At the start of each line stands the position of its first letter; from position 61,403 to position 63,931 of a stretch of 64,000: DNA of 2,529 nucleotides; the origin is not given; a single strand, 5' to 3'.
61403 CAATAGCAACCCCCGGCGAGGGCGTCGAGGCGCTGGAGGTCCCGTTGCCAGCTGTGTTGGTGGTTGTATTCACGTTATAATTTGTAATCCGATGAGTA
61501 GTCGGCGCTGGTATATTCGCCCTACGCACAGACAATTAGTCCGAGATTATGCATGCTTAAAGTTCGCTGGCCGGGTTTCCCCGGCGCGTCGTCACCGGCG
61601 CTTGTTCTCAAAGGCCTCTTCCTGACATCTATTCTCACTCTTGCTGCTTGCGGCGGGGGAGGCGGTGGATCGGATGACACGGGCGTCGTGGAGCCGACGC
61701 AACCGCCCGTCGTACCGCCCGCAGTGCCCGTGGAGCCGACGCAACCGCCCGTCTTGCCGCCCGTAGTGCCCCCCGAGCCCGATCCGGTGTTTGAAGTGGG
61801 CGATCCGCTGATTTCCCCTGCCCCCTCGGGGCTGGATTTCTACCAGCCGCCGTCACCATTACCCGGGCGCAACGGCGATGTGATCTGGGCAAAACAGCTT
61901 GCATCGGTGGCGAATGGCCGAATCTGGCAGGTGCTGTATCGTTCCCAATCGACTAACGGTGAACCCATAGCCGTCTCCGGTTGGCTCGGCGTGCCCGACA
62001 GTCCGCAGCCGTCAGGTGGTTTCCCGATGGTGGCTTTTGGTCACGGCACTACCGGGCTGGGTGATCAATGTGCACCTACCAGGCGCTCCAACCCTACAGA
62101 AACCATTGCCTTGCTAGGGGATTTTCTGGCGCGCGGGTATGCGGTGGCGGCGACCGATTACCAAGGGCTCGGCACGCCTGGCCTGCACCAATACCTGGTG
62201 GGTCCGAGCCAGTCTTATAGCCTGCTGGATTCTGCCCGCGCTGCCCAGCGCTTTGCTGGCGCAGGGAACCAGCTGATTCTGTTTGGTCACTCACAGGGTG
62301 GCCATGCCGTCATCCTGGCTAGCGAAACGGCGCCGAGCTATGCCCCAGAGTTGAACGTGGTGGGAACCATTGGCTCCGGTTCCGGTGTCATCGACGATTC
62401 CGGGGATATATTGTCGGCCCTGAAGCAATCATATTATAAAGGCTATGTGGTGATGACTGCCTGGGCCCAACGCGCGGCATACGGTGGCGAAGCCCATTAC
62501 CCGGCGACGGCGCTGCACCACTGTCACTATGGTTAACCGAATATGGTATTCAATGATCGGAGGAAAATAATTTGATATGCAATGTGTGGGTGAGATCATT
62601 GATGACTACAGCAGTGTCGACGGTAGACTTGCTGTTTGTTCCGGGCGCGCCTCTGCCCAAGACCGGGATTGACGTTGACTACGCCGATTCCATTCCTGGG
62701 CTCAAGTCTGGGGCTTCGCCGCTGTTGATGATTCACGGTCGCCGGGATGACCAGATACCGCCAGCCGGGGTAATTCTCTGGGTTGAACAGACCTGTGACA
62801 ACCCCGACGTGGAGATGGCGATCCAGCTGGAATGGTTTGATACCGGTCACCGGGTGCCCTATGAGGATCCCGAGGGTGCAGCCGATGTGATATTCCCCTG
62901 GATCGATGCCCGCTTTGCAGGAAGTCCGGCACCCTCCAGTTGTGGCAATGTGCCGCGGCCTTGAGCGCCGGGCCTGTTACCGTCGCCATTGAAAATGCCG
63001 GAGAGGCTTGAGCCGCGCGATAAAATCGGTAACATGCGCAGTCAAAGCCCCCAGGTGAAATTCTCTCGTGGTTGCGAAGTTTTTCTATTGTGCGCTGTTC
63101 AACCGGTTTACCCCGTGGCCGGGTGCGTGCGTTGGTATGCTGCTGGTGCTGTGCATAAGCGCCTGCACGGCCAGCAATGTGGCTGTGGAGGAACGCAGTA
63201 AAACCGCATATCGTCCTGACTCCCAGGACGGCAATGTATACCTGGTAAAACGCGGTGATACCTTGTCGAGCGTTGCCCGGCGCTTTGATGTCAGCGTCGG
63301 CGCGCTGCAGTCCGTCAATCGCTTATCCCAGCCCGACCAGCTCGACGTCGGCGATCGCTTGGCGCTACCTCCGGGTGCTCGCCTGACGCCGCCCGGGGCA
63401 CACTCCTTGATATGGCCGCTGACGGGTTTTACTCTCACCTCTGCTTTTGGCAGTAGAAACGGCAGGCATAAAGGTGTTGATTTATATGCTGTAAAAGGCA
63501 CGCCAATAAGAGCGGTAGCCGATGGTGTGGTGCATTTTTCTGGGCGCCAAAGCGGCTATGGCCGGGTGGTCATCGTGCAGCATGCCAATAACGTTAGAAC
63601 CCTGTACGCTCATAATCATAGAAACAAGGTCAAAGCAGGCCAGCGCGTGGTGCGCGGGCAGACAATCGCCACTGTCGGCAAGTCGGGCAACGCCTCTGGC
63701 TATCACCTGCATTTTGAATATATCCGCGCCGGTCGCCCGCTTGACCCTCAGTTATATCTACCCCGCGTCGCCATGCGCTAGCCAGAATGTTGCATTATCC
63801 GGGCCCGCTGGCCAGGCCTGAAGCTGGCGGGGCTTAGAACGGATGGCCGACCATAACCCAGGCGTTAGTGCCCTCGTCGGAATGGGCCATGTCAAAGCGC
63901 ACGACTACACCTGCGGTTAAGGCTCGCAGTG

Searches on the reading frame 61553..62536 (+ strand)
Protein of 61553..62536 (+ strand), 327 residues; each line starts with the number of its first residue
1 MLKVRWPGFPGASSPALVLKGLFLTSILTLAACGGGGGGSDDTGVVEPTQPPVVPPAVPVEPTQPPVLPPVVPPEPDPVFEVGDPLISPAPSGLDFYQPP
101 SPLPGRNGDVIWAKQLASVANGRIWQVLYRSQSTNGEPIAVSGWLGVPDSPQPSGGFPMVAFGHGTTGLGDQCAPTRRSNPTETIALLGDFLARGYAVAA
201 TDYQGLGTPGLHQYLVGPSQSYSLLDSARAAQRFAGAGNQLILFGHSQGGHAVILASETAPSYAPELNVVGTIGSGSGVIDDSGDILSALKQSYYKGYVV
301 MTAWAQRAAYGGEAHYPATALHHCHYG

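Call 12: search_protein_families(library=pfam, proteins=[window:61553-62536:+])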
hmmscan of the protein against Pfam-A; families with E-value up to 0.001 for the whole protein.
window:61553-62536:+ (327 aa): 2 families
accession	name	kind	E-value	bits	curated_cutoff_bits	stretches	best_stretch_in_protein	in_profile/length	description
PF03583.20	LIP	-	2.2e-16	60.5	23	1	187-301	18-131/286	Secretory lipase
PF12146.15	Hydrolase_4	-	9.8e-06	25.5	27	1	188-276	24-108/239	Serine aminopeptidase, S33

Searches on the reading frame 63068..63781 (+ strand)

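Call 12: search_protein_families(library=pfam, proteins=[window:63068-63781:+])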
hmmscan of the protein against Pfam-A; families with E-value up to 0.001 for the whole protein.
window:63068-63781:+ (237 aa): 3 families
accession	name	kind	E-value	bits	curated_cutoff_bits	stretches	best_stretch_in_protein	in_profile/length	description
PF01551.29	Peptidase_M23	-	7.6e-33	113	28.7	1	133-227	2-96/96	Peptidase family M23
PF01476.26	LysM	-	1.5e-13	50.9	20.9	1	58-101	1-43/43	LysM domain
PF23473.1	LysM3_LYK4_5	-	3.8e-05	24.1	29.3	1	58-88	5-35/48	LYK4/5 LysM3 domain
